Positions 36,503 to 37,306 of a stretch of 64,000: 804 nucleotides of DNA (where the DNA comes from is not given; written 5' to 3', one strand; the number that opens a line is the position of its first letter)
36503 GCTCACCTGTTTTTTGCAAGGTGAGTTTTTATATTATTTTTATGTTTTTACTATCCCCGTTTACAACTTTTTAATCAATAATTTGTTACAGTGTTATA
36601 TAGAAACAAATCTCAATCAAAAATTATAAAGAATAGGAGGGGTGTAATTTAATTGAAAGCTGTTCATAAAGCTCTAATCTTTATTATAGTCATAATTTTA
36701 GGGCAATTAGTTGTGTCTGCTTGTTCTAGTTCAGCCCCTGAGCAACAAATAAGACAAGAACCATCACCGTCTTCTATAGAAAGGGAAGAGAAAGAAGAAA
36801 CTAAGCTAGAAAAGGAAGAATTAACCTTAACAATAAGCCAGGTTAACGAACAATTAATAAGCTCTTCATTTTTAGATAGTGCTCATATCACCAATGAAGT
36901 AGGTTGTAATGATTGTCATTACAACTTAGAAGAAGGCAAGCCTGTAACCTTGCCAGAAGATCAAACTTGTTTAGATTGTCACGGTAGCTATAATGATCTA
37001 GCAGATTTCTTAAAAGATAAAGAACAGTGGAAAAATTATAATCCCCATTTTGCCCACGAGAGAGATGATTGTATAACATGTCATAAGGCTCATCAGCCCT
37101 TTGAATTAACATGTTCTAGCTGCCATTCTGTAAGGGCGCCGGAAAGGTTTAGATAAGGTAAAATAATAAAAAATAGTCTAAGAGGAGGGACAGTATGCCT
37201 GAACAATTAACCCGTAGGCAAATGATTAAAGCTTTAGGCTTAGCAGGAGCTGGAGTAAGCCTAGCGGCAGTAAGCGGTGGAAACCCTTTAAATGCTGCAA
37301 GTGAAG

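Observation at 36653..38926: Tetraheme cytochrome c lipoprotein heads a cytochrome-rdhA-rdhB unit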

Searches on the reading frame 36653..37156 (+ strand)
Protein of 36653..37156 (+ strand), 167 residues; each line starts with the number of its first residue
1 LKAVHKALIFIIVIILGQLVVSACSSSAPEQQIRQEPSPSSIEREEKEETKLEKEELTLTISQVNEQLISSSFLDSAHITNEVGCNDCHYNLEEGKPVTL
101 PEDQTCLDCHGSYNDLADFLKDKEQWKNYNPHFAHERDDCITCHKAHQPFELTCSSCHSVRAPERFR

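Call 3: search_protein_families(library=pfam, proteins=[window:36653-37156:+], max_evalue=0.01)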
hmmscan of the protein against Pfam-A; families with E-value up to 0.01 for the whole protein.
window:36653-37156:+ (167 aa): 5 families
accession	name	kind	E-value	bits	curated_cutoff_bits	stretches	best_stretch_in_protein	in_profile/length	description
PF14537.11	Cytochrom_c3_2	-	3.3e-13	50.3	25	1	78-159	2-79/79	Cytochrome c3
PF14522.11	Cytochrome_C7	-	1.1e-05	25.6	24.8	2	103-159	13-67/67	Cytochrome c7 and related cytochrome c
PF09699.15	Paired_CXXCH_1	-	0.0024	18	20.6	0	83-112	6-38/41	Doubled CXXCH motif (Paired_CXXCH_1)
PF02085.21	Cytochrom_CIII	-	0.005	17.6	22.9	0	73-158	23-101/101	Class III cytochrome C family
PF22678.1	Cytochrom_c_NrfB-like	-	0.0073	17.2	27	0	106-147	1-43/89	Cytochrome c-type protein NrfB-like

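Call 4: search_protein_families(library=ncbifam, proteins=[window:36653-37156:+], max_evalue=0.01)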
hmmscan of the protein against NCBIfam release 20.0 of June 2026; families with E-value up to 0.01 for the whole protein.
window:36653-37156:+ (167 aa): 9 families
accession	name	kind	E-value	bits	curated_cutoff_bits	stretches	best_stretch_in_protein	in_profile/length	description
NF051471.1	cytcCgr1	equivalog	9.5e-07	28.6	340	1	100-159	128-187/204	cytochrome c-type protein Cgr1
TIGR03508.1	decahem_SO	subfamily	2.7e-06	27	192.2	1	31-149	46-155/258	DmsE family decaheme c-type cytochrome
NF041781.1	mnquin_red_QrcA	equivalog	3.2e-06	26.9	180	1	72-159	32-125/174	menaquinone reductase multiheme cytochrome c subunit QrcA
NF045713.1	CxxCH_16_HmcA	equivalog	7.2e-05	21.6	400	1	22-162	249-372/541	sulfate respiration complex hexadecaheme cytochrome HmcA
NF041028.1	decahem_GSU2203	exception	0.0016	17.7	325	0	51-148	94-185/317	GSU2203 family decaheme c-type cytochrome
NF045722.1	c3_cytochr_TmcA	equivalog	0.0048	16.8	114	0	83-158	58-124/125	acidic tetraheme cytochrome c3 TmcA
NF047727.1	4hemeCytCCctA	equivalog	0.005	17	180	1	67-159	23-105/109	tetraheme c-type cytochrome CctA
NF040967.1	cytc_ExtN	equivalog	0.0051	15.7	200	0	62-161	95-191/415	selenite/tellurite reduction operon c-type cytochrome ExtN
NF040968.1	FeS_ExtO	equivalog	0.0063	15.4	200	0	74-161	106-191/416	selenite/tellurite reduction operon b-type cytochrome iron-sulfur cluster-binding subunit ExtO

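Call 5: find_homologous_proteins(query=window:36653-37156:+, max_evalue=0.001)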
Query window:36653-37156:+ (167 aa): 2 proteins with E <= 0.001 among 41 candidates.
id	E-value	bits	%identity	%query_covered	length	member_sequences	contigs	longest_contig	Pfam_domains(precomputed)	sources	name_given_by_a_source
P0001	1.8e-108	378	100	100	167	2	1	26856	PF14537.12,PF14522.12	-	-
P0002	6.1e-42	161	52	75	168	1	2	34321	PF14537.12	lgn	-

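Call 8: find_encoding_contigs(protein=P0002, flank=10000, max_places=6)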
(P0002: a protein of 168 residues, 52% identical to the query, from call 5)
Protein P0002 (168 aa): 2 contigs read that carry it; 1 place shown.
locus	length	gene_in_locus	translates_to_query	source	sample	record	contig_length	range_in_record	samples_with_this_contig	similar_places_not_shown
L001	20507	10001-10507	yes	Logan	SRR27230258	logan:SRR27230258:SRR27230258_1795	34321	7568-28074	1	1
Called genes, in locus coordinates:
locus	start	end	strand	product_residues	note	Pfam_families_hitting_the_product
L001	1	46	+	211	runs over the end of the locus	PF00551:Formyl_trans_N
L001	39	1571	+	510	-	PF02142:MGS, PF01808:AICARFT_IMPCHas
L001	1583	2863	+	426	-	PF02844:GARS_N, PF01071:GARS_A, PF02786:CPSase_L_D2 (weak), PF08443:RimK (weak), PF02222:ATP-grasp, PF07478:Dala_Dala_lig_C (weak), PF08442:ATP-grasp_2 (weak), PF02843:GARS_C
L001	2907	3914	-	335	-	PF00072:Response_reg, PF13487:HD_5, PF01966:HD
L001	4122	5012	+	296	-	PF00990:GGDEF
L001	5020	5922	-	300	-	PF00126:HTH_1, PF03466:LysR_substrate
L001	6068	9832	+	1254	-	PF18072:FGAR-AT_linker, PF02769:AIRS_C, PF13507:GATase_5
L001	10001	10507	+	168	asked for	PF14537:Cytochrom_c3_2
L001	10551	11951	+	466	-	PF13486:Dehalogenase, PF00037:Fer4 (faint), PF12838:Fer4_7 (weak), PF13187:Fer4_9 (faint), PF13484:Fer4_16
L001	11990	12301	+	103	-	PF27193:VcrB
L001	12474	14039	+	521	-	PF00512:HisKA, PF02518:HATPase_c, PF13589:HATPase_c_3 (weak)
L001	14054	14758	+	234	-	PF00072:Response_reg, PF00486:Trans_reg_C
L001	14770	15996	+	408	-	PF13484:Fer4_16 (faint)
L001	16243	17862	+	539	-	-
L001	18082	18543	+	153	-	PF13560:HTH_31 (faint), PF01381:HTH_3 (faint), PF12844:HTH_19 (weak)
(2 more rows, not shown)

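Call 20: search_protein_representatives(protein=window:36653-37156:+)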
Query: 167 residues. Proteins with E-value up to 0.001 (for the whole library): 369; up to 1e-10: 30; up to 1e-30: 5. The best 150 are listed.
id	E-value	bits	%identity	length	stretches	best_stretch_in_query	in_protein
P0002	1.9e-42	161.1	47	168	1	4-166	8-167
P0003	1.2e-35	139.0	53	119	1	57-166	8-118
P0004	1.4e-33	132.3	39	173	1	2-166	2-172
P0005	5.2e-32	127.2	43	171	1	7-167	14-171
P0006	7.0e-31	123.5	45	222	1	47-167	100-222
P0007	4.8e-30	120.8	38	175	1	7-167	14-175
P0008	3.1e-27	111.7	44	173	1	44-167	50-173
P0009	2.5e-24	102.2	50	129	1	58-165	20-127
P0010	8.2e-23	97.3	39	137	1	48-160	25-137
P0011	4.3e-16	75.5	40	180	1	59-166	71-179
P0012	1.4e-15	73.8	35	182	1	9-164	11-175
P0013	1.9e-15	73.3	36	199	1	45-167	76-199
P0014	1.1e-14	70.9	38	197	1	62-167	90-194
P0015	1.5e-14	70.4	47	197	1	67-167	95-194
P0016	2.2e-14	69.9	32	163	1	8-166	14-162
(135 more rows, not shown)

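Call 22: find_encoding_contigs(protein=P0004, flank=6000, max_places=4)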
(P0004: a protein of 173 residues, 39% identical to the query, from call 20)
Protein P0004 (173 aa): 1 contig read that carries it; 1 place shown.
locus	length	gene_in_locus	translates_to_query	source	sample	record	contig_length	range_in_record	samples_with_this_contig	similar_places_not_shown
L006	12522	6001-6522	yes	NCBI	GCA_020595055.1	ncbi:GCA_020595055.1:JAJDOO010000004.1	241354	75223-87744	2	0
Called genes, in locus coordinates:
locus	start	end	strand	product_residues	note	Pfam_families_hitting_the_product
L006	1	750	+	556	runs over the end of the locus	PF13426:PAS_9, PF00512:HisKA (weak), PF02518:HATPase_c, PF00072:Response_reg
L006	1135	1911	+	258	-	-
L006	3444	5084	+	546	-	PF13426:PAS_9, PF01590:GAF, PF13185:GAF_2, PF07730:HisKA_3, PF02518:HATPase_c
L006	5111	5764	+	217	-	PF00072:Response_reg, PF00196:GerE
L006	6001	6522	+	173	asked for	PF14537:Cytochrom_c3_2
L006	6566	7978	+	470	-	PF13486:Dehalogenase, PF12838:Fer4_7 (weak), PF13187:Fer4_9 (weak), PF13484:Fer4_16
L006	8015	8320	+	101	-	PF27193:VcrB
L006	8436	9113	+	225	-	PF13183:Fer4_8 (faint), PF13237:Fer4_10 (faint), PF25160:LdpA_Fe-S-bd (faint), PF12838:Fer4_7, PF13187:Fer4_9 (weak), PF00037:Fer4 (weak), PF12837:Fer4_6 (weak), PF14697:Fer4_21 (weak), +2 more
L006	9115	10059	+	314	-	PF12801:Fer4_5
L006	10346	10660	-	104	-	-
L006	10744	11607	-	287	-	PF00583:Acetyltransf_1 (faint)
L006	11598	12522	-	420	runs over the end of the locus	PF04055:Radical_SAM, PF12544:LAM_C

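Call 24: find_encoding_contigs(protein=P0005, flank=6000, max_places=3)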
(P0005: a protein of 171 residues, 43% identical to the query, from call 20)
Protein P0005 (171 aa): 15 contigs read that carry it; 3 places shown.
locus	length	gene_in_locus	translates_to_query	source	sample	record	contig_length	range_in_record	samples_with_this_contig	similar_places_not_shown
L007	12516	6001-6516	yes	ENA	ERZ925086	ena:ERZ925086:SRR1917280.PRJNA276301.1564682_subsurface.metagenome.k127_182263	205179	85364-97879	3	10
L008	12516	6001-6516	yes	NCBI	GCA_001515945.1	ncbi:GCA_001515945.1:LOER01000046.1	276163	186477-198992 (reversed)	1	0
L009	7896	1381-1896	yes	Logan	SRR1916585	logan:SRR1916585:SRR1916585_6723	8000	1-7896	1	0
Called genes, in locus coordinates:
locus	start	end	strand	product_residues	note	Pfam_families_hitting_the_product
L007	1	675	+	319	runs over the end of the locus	PF00365:PFK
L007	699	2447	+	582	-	PF00224:PK, PF02887:PK_C, PF00391:PEP-utilizers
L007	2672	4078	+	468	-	PF00682:HMGL-like, PF02436:PYC_OADA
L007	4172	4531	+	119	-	-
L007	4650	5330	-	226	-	PF05209:MinC_N, PF22642:MinC_N_1 (faint), PF03961:FapA (weak), PF03775:MinC_C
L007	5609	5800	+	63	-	PF02416:TatA_B_E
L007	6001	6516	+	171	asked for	PF14522:Cytochrome_C7 (faint), PF14537:Cytochrom_c3_2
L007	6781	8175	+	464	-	PF13486:Dehalogenase, PF12838:Fer4_7 (weak), PF13484:Fer4_16 (weak)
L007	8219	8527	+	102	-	PF27193:VcrB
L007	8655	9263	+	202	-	PF13187:Fer4_9 (faint), PF13183:Fer4_8 (faint), PF14697:Fer4_21 (weak), PF12838:Fer4_7, PF00037:Fer4 (weak), PF14697:Fer4_21, PF12838:Fer4_7 (weak), PF25160:LdpA_Fe-S-bd (weak), +6 more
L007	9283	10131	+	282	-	PF12801:Fer4_5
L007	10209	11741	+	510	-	PF00512:HisKA, PF02518:HATPase_c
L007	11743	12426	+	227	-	PF00072:Response_reg, PF00486:Trans_reg_C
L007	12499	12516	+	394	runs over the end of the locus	-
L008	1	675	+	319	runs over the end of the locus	PF00365:PFK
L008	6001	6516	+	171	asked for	PF14522:Cytochrome_C7 (faint), PF14537:Cytochrom_c3_2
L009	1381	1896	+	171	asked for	PF14522:Cytochrome_C7 (faint), PF14537:Cytochrom_c3_2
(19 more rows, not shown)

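Call 25: find_encoding_contigs(protein=P0006, flank=6000, max_places=3)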
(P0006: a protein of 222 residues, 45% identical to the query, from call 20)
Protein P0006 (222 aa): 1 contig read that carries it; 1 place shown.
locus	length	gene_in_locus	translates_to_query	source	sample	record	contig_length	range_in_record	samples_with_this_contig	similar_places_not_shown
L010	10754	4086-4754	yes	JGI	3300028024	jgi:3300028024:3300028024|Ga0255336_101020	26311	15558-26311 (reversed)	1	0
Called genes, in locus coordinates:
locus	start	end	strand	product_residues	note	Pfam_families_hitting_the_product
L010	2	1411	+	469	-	PF13426:PAS_9 (weak), PF01590:GAF (weak), PF13185:GAF_2, PF13492:GAF_3 (faint), PF07730:HisKA_3, PF02518:HATPase_c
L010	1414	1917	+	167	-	PF00072:Response_reg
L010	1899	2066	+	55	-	PF00196:GerE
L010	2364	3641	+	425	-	PF13486:Dehalogenase, PF12838:Fer4_7 (weak), PF13187:Fer4_9 (faint), PF13484:Fer4_16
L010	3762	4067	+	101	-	PF27193:VcrB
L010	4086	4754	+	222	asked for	PF14537:Cytochrom_c3_2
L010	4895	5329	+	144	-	PF00376:MerR, PF13411:MerR_1, PF09278:MerR-DNA-bind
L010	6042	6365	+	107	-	PF07690:MFS_1 (weak)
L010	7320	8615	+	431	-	PF08486:SpoIID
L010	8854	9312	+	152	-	-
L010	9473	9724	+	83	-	-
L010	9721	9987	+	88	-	-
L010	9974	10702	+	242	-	PF12838:Fer4_7 (faint), PF13247:Fer4_11, PF25160:LdpA_Fe-S-bd (weak), PF13187:Fer4_9 (weak), PF00037:Fer4 (weak), PF12797:Fer4_2 (weak), PF12837:Fer4_6 (weak), PF13237:Fer4_10 (weak)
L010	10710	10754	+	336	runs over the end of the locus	PF03916:NrfD, PF14589:NrfD_2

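Call 26: find_encoding_contigs(protein=P0007, flank=6000, max_places=3)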
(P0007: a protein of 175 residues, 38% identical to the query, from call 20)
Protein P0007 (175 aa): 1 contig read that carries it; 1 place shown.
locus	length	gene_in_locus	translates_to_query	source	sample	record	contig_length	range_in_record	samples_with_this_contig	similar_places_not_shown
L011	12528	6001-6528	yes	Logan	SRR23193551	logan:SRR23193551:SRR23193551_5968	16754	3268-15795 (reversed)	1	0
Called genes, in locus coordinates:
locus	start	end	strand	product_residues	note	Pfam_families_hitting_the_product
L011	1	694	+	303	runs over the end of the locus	PF00009:GTP_EFTU, PF00350:Dynamin_N (weak), PF01926:MMR_HSR1, PF02421:FeoB_N, PF04548:AIG1 (weak), PF02492:cobW (weak), PF16897:MMR_HSR1_Xtn (weak), PF07650:KH_2, +1 more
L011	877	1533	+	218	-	PF01791:DeoC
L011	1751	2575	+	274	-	PF11967:RecO_N, PF02565:RecO_C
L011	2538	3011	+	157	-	-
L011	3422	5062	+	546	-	PF00989:PAS (weak), PF08448:PAS_4 (weak), PF13188:PAS_8 (faint), PF13426:PAS_9, PF01590:GAF (weak), PF13185:GAF_2 (weak), PF07730:HisKA_3, PF02518:HATPase_c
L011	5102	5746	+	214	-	PF00072:Response_reg, PF00196:GerE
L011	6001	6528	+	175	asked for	PF14537:Cytochrom_c3_2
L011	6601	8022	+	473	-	PF13486:Dehalogenase, PF00037:Fer4 (faint), PF12838:Fer4_7 (weak), PF13187:Fer4_9 (faint), PF13484:Fer4_16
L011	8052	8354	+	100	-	PF27193:VcrB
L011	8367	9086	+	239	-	PF13183:Fer4_8 (faint), PF12838:Fer4_7, PF13187:Fer4_9 (weak), PF13237:Fer4_10 (weak), PF14697:Fer4_21 (weak), PF13237:Fer4_10 (weak), PF14697:Fer4_21 (weak), PF12838:Fer4_7 (weak), +8 more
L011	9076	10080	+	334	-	PF12801:Fer4_5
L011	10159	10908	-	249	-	PF24859:FdhE_central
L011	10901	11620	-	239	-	PF01292:Ni_hydr_CYTB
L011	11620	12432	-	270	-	PF12797:Fer4_2 (weak), PF12838:Fer4_7 (weak), PF13247:Fer4_11, PF14697:Fer4_21 (weak), PF12838:Fer4_7 (weak), PF00037:Fer4, PF12797:Fer4_2 (weak), PF12837:Fer4_6 (weak), +2 more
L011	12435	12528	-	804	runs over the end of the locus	PF00384:Molybdopterin, PF01568:Molydop_binding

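Call 30: find_related_loci(query=A3, collection=genome_contigs, flank=6000)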
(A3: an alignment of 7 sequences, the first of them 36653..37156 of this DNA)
Query A3 (167 aa) in genome_contigs; peptide patterns used: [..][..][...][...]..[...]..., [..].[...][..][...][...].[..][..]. (x = any residue, [..] = any of these).
25 stretches matched a pattern; 2 encode a relative of the query (tblastn E <= 1e-3); 2 distinct loci.
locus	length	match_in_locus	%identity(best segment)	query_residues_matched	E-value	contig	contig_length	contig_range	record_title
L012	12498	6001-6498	39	6-166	4e-37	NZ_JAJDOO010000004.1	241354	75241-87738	Desulfosporosinus sp. SRJS8 NODE_4_length_241354_cov_45.109648, whole genome shotgun sequence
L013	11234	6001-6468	39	10-166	4e-30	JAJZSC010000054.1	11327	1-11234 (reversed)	MAG: Bacillota bacterium isolate SKS3.bin19 NODE_9501_length_11327_cov_1.226250, whole genome shotgun sequence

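Call 33: find_encoding_contigs(protein=P0008, flank=5000, max_places=2)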
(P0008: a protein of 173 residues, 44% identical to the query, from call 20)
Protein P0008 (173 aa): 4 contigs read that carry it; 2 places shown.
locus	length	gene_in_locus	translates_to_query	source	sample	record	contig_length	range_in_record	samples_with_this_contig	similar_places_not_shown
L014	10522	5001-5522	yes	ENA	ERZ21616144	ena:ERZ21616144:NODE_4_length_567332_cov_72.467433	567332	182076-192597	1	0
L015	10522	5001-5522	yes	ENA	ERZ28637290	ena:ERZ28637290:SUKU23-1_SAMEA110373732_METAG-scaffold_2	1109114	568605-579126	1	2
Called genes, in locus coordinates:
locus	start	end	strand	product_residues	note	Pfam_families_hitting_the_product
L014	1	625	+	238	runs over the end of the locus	PF10105:DUF2344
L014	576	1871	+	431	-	PF10150:RNase_E_G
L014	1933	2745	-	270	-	PF01791:DeoC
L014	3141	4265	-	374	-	PF01959:DHQS, PF26558:DHQS_2nd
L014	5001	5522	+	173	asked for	PF14522:Cytochrome_C7 (faint), PF14537:Cytochrom_c3_2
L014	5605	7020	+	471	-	PF13486:Dehalogenase, PF13187:Fer4_9 (faint), PF12838:Fer4_7 (weak), PF13484:Fer4_16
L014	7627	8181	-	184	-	PF21033:RMD1-3 (faint)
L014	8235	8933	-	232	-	PF00005:ABC_tran, PF13304:AAA_21 (faint)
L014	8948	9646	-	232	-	PF02463:SMC_N (faint), PF00005:ABC_tran, PF13304:AAA_21 (faint), PF12399:BCA_ABC_TP_C (weak)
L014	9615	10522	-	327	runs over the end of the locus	PF02653:BPD_transp_2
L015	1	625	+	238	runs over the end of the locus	PF10105:DUF2344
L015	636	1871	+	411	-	PF10150:RNase_E_G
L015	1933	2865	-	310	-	PF01791:DeoC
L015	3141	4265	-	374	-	PF01959:DHQS, PF26558:DHQS_2nd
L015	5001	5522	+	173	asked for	PF14522:Cytochrome_C7 (faint), PF14537:Cytochrom_c3_2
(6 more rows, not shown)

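Call 34: find_encoding_contigs(protein=P0011, flank=5000, max_places=2)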
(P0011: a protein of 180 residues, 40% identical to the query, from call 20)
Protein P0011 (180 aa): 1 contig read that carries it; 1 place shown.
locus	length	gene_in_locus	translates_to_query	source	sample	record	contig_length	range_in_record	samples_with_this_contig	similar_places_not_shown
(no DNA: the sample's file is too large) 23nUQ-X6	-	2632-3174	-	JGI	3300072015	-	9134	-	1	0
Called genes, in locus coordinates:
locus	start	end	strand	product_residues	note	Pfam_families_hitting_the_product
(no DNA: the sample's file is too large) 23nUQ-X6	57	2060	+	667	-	PF12801:Fer4_5 (faint), PF13473:Cupredoxin_1 (weak), PF00116:COX2 (weak)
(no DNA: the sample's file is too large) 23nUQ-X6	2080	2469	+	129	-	PF13473:Cupredoxin_1, PF00116:COX2 (weak)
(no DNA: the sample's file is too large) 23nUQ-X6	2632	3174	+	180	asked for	PF14522:Cytochrome_C7 (faint), PF14537:Cytochrom_c3_2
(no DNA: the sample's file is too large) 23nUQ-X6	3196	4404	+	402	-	PF02687:FtsX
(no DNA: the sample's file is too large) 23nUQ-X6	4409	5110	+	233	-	PF02463:SMC_N, PF00005:ABC_tran, PF13304:AAA_21 (weak)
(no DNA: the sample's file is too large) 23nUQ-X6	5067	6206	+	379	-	PF08450:SGL (faint), PF22494:choice_anch_I (faint), PF10282:Lactonase (faint), PF21783:YNCE (weak)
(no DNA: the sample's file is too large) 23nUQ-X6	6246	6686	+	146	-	PF14387:DUF4418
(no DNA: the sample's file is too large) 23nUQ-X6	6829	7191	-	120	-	PF00072:Response_reg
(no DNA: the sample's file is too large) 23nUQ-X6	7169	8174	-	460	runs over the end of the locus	PF00512:HisKA, PF02518:HATPase_c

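Call 35: find_encoding_contigs(protein=P0012, flank=5000, max_places=2)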
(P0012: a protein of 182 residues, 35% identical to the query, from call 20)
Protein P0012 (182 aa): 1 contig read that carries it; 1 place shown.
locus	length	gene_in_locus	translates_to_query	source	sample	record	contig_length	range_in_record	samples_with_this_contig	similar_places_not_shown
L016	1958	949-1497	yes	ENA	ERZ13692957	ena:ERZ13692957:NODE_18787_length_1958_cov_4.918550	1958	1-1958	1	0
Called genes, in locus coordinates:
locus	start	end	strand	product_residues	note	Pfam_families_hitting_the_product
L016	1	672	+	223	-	?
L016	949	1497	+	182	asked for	PF14537:Cytochrom_c3_2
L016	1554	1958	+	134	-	PF13473:Cupredoxin_1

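Call 36: find_encoding_contigs(protein=P0015, flank=5000, max_places=2)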
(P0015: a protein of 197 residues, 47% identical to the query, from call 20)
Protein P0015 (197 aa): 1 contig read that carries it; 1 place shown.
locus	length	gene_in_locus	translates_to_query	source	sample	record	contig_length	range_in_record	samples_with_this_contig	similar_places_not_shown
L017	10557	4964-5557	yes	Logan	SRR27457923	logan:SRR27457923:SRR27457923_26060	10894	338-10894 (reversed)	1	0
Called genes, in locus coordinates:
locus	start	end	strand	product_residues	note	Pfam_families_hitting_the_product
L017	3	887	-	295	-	?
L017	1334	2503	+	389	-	PF00672:HAMP, PF07730:HisKA_3, PF13581:HATPase_c_2 (weak), PF02518:HATPase_c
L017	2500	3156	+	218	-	PF00072:Response_reg, PF00196:GerE, PF08281:Sigma70_r4_2 (weak)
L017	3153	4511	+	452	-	PF13486:Dehalogenase, PF12838:Fer4_7 (weak), PF13484:Fer4_16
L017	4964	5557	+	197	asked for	PF14522:Cytochrome_C7 (faint), PF14537:Cytochrom_c3_2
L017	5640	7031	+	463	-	PF13486:Dehalogenase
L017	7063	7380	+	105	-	PF27193:VcrB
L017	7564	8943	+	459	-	PF07690:MFS_1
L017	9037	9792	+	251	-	PF01872:RibD_C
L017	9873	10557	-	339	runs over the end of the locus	?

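Call 50: search_solved_structures(query=window:36653-37156:+, show_alignments=3, max_evalue=0.1)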
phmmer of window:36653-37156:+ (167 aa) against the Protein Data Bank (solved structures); distinct sequences matched with E-value up to 0.1: 25.
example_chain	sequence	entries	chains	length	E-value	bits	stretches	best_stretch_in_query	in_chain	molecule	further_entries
6lod_A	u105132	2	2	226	2e-05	27.7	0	73-112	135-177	MULTIHEME_CYTC domain-containing protein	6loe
6f0k_A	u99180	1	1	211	2.9e-05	27.2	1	72-112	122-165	Cytochrome c family protein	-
1qo8_A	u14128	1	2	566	4.7e-05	26.5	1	84-160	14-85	FLAVOCYTOCHROME C3 FUMARATE REDUCTASE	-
8k9e_A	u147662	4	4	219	6e-05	26.2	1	73-121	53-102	Cytochrome c7-like domain-containing protein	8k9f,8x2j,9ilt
1kss_A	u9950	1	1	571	0.00015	24.9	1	77-160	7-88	flavocytochrome c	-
1ksu_A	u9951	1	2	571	0.00015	24.9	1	77-160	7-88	flavocytochrome c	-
1jry_A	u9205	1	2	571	0.00015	24.9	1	77-160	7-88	FLAVOCYTOCHROME C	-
1jrx_A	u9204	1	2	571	0.00015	24.9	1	77-160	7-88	FLAVOCYTOCHROME C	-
2b7s_A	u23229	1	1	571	0.00015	24.9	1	77-160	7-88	Fumarate reductase flavoprotein subunit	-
1qjd_A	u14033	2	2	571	0.00015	24.9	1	77-160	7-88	FLAVOCYTOCHROME C3 | Fumarate reductase flavoprotein subunit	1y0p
2b7r_A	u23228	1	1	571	0.00015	24.9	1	77-160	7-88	Fumarate reductase flavoprotein subunit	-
1jrz_A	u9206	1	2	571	0.00015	24.9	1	77-160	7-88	FLAVOCYTOCHROME C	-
1lj1_A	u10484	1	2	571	0.00015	24.9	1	77-160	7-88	flavocytochrome c3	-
1e39_A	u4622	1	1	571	0.00015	24.9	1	77-160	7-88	FUMARATE REDUCTASE FLAVOPROTEIN SUBUNIT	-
1m64_A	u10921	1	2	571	0.00015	24.9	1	77-160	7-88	flavocytochrome c3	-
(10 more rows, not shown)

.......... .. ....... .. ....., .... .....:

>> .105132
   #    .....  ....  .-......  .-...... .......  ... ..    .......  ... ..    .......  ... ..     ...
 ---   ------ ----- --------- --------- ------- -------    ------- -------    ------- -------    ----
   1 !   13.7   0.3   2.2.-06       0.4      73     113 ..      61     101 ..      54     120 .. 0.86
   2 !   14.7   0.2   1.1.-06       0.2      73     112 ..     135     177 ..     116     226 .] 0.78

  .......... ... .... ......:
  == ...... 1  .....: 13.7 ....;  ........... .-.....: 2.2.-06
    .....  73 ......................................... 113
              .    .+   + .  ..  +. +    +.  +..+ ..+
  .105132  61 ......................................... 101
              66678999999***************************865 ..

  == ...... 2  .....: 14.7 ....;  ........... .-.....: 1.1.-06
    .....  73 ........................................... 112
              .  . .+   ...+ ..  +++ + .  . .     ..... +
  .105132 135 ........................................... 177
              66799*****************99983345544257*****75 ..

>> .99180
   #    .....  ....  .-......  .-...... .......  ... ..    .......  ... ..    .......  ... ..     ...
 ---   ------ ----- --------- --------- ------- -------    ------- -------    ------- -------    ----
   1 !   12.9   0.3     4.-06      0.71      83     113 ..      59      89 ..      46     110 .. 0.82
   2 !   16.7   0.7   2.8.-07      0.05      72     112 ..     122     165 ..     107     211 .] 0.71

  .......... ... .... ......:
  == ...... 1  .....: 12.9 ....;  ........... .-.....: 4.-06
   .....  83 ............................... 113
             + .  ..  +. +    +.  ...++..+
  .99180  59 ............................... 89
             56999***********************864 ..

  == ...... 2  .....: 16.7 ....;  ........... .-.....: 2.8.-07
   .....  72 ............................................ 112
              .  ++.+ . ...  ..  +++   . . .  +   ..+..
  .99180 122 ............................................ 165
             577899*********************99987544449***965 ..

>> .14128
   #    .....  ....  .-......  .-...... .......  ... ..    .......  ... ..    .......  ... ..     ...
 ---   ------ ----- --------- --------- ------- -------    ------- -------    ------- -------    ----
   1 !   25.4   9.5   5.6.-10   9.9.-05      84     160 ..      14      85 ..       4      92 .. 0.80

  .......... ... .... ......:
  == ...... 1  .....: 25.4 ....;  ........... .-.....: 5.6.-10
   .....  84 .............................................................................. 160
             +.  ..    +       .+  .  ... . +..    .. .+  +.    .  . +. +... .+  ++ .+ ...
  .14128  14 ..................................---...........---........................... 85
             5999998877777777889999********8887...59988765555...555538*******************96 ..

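Call 68: find_encoding_contigs(protein=P0003, flank=6000, max_places=2)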
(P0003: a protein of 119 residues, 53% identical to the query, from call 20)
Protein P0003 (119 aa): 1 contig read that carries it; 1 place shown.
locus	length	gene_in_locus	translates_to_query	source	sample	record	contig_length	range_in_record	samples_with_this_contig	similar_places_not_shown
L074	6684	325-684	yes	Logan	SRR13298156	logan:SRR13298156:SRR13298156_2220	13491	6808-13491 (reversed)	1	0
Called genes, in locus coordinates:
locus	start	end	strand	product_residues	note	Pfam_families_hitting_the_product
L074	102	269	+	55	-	-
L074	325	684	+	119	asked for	PF14522:Cytochrome_C7 (faint), PF14537:Cytochrom_c3_2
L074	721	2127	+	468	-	PF13486:Dehalogenase, PF12838:Fer4_7 (weak), PF13484:Fer4_16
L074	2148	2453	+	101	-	PF27193:VcrB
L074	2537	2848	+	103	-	-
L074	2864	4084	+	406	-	PF00512:HisKA, PF02518:HATPase_c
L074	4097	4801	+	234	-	PF00072:Response_reg, PF00486:Trans_reg_C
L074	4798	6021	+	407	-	PF13486:Dehalogenase (faint), PF13484:Fer4_16 (faint)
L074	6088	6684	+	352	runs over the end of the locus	PF05239:PRC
